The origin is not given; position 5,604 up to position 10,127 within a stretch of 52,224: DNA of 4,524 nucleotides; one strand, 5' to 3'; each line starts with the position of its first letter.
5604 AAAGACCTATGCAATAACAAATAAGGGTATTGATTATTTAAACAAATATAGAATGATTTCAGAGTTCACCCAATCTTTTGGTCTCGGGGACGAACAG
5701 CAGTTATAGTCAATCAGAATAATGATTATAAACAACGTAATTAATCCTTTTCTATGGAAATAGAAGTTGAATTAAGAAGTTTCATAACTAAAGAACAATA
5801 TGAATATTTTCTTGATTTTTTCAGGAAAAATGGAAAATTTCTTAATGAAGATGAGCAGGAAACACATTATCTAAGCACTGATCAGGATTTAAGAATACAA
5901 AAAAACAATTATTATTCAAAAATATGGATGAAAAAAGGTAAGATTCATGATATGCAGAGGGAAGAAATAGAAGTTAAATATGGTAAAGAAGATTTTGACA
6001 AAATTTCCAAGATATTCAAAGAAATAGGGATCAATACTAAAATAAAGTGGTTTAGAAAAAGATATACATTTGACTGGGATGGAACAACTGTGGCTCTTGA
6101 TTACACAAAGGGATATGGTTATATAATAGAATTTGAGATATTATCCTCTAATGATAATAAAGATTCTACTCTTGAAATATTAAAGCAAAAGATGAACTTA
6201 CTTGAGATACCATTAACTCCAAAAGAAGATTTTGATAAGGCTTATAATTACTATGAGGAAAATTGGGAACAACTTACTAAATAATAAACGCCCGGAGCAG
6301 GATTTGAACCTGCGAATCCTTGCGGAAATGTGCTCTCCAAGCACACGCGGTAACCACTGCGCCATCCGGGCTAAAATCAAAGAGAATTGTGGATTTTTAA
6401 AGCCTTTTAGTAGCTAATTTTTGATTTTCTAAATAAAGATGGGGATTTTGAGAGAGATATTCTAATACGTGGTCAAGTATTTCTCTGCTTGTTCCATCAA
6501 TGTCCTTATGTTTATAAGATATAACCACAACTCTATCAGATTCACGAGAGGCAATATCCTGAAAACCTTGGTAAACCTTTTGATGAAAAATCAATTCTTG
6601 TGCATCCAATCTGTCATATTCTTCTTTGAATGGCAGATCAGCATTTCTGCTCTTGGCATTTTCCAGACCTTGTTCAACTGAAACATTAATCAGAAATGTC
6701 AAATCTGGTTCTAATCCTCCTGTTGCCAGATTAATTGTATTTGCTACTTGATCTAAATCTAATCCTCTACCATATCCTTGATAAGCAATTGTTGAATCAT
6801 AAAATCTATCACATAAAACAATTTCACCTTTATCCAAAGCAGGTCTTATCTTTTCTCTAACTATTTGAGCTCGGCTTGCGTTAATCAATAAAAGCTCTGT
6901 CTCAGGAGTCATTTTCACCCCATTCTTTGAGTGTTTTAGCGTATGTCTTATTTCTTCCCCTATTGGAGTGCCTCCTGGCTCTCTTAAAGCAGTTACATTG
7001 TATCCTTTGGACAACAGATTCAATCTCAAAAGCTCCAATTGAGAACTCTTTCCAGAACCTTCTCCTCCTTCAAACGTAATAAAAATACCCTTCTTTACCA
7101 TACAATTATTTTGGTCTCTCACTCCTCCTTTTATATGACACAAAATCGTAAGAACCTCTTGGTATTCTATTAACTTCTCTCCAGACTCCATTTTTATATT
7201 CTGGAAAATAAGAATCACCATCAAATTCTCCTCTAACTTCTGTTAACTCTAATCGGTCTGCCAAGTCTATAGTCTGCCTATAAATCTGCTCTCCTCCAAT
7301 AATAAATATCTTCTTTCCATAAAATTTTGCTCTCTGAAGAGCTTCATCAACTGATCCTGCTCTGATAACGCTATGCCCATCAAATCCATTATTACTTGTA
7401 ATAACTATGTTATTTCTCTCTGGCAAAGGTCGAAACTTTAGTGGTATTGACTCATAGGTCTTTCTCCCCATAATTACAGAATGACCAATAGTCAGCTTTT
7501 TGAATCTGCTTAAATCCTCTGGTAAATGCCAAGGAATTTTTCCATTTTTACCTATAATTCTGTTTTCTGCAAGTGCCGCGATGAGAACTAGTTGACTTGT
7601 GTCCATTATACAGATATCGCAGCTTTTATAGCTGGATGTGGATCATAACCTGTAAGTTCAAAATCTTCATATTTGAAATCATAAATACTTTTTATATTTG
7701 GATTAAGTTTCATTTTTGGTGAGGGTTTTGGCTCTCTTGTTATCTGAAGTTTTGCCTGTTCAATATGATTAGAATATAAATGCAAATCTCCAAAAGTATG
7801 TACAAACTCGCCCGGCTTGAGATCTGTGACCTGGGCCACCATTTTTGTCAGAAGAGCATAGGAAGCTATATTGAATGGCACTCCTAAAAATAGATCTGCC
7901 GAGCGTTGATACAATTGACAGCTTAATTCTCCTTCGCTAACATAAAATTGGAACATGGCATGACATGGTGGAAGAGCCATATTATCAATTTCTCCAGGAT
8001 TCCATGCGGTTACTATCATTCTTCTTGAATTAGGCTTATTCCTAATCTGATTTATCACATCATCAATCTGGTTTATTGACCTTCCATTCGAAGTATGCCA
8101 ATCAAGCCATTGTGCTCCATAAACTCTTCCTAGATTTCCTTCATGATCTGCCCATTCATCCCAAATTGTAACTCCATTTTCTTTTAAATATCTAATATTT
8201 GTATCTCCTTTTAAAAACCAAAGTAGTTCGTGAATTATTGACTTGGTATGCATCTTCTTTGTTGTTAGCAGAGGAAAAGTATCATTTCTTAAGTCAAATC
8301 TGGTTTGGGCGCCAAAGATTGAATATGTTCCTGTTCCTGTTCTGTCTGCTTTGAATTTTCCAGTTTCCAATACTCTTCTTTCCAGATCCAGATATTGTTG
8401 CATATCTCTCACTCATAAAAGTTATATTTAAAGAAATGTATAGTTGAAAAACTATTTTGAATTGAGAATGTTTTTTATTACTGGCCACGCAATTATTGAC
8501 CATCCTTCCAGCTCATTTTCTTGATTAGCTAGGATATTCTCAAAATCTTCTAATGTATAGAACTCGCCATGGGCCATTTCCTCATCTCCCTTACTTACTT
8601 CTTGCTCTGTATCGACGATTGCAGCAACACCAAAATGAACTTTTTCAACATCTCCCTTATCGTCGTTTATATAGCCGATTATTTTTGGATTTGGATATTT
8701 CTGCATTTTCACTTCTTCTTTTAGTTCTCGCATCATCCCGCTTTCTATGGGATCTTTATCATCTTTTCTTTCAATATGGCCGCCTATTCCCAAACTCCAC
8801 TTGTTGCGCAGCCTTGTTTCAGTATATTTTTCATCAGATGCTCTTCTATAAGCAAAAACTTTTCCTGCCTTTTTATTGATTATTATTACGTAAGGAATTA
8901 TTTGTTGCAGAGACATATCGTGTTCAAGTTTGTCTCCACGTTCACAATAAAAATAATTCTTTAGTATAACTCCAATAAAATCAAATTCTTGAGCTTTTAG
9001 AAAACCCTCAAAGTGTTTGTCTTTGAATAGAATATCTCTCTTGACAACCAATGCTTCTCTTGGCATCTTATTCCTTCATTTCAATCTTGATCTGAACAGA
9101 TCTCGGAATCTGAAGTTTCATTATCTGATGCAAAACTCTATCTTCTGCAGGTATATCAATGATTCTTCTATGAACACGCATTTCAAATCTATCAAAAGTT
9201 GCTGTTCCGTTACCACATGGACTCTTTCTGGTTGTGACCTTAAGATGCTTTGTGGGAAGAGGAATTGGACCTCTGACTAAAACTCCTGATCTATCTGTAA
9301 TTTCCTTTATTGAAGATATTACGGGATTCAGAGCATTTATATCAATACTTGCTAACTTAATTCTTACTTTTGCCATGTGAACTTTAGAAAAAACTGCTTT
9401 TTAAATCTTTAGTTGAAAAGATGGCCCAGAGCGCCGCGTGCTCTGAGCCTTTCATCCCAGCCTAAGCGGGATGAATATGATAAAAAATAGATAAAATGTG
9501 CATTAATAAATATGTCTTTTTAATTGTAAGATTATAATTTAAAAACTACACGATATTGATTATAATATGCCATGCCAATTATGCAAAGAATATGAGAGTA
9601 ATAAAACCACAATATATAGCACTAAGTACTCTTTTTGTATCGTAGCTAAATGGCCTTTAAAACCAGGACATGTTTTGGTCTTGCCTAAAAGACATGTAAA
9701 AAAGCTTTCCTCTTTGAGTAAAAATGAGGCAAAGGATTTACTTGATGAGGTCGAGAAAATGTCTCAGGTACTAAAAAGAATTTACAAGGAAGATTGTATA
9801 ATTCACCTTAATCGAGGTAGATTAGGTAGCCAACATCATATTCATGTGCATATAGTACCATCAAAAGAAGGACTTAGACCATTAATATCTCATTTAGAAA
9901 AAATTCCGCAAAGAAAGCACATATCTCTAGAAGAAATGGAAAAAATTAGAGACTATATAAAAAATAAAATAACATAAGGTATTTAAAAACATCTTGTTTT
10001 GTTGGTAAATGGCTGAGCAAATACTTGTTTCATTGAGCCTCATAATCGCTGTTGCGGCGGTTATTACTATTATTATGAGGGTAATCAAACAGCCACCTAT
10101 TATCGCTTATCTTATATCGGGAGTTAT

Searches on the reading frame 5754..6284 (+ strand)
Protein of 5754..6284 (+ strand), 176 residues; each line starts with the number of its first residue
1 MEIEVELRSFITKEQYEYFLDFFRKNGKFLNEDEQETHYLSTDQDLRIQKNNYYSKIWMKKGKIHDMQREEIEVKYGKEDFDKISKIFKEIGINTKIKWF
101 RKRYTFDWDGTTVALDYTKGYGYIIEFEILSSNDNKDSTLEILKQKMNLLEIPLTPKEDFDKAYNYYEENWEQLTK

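Call 24: search_protein_families(library=pfam, max_evalue=0.001, proteins=[window:5754-6284:+])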
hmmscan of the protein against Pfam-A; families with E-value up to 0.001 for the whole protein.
window:5754-6284:+ (176 aa): 1 family
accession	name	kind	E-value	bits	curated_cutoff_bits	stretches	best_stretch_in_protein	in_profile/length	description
PF01928.26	CYTH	-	8.1e-08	32.7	23.2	1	2-150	1-164/179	CYTH domain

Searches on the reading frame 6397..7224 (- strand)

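Call 24: search_protein_families(library=pfam, max_evalue=0.001, proteins=[window:6397-7224:-])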
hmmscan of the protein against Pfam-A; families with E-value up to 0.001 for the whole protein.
window:6397-7224:- (275 aa): 2 families
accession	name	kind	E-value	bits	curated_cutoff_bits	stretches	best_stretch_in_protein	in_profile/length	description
PF02223.23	Thymidylate_kin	-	2e-41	142.2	27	1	51-244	1-180/185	Thymidylate kinase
PF13521.12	AAA_28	-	1.2e-05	26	27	1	49-196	2-131/164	AAA domain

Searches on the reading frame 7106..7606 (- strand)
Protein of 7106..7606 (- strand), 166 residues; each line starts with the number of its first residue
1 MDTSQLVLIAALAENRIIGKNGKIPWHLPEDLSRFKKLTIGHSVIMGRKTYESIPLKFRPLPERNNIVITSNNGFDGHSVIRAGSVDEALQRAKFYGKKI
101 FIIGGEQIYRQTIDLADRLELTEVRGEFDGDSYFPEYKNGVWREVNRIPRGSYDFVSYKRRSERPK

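Call 24: search_protein_families(library=pfam, max_evalue=0.001, proteins=[window:7106-7606:-])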
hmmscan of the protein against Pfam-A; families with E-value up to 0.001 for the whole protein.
window:7106-7606:- (166 aa): 1 family
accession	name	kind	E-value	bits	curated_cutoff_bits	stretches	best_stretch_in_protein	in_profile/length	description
PF00186.24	DHFR_1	-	4.7e-52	176.3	25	1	6-150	2-142/159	Dihydrofolate reductase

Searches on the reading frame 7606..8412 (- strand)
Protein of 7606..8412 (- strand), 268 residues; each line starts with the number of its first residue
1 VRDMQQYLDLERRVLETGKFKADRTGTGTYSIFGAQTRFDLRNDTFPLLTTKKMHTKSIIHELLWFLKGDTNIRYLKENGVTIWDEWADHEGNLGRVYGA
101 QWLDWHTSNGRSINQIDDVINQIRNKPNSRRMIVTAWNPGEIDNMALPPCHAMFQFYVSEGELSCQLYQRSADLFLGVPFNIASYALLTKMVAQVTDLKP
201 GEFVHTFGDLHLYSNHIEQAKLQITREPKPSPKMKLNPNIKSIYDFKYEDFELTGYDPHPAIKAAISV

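Call 24: search_protein_families(library=pfam, max_evalue=0.001, proteins=[window:7606-8412:-])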
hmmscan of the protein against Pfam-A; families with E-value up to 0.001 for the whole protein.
window:7606-8412:- (268 aa): 1 family
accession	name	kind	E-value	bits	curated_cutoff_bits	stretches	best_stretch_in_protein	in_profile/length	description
PF00303.24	Thymidylat_synt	-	2.6e-126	420.6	24.3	1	5-268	1-266/266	Thymidylate synthase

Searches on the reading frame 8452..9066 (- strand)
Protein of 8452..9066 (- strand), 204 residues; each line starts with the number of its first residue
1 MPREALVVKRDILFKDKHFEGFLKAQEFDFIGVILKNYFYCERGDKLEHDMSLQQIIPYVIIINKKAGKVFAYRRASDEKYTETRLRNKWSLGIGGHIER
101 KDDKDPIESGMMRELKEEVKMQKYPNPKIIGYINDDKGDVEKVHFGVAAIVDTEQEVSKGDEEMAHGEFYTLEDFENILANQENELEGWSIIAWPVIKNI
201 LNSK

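Call 24: search_protein_families(library=pfam, max_evalue=0.001, proteins=[window:8452-9066:-])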
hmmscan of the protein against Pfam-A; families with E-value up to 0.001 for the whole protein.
window:8452-9066:- (204 aa): 1 family
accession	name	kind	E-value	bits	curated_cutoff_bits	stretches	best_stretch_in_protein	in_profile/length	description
PF00293.34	NUDIX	-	2.6e-07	31.1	21.1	1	60-179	8-119/134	NUDIX domain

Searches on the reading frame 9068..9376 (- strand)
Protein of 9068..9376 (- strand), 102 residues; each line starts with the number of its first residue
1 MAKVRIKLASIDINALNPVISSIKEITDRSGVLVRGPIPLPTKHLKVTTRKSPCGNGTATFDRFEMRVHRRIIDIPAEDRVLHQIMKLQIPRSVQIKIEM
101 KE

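Call 24: search_protein_families(library=pfam, max_evalue=0.001, proteins=[window:9068-9376:-])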
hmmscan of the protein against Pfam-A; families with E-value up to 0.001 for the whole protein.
window:9068-9376:- (102 aa): 1 family
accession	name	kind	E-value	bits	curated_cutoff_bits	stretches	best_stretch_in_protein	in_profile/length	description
PF00338.27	Ribosomal_S10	-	5.3e-26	91.2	21.2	1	5-99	1-98/98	Ribosomal protein S10p/S20e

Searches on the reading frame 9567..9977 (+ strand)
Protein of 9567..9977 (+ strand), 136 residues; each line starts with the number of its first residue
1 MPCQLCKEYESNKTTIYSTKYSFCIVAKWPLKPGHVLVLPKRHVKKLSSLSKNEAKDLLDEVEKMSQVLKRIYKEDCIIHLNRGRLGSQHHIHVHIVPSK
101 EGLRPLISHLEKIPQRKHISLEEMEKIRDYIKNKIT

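Call 25: search_protein_families(library=pfam, max_evalue=0.001, proteins=[window:9567-9977:+])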
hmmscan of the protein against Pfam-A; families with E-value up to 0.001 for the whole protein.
window:9567-9977:+ (136 aa): 4 families
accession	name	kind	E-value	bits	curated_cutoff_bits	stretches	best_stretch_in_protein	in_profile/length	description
PF01230.28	HIT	-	2.2e-15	57.5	21.5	1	10-101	3-97/98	HIT domain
PF11969.13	DcpS_C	-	1.3e-08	35.8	24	1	5-98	4-101/114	Scavenger mRNA decapping enzyme C-term binding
PF04677.20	CwfJ_C_1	-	2.3e-08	34.4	21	1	3-99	14-109/122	Protein similar to CwfJ C-terminus 1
PF02744.22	GalP_UDP_tr_C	-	8.4e-05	22.8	29.2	1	13-74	28-90/165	Galactose-1-phosphate uridyl transferase, C-terminal domain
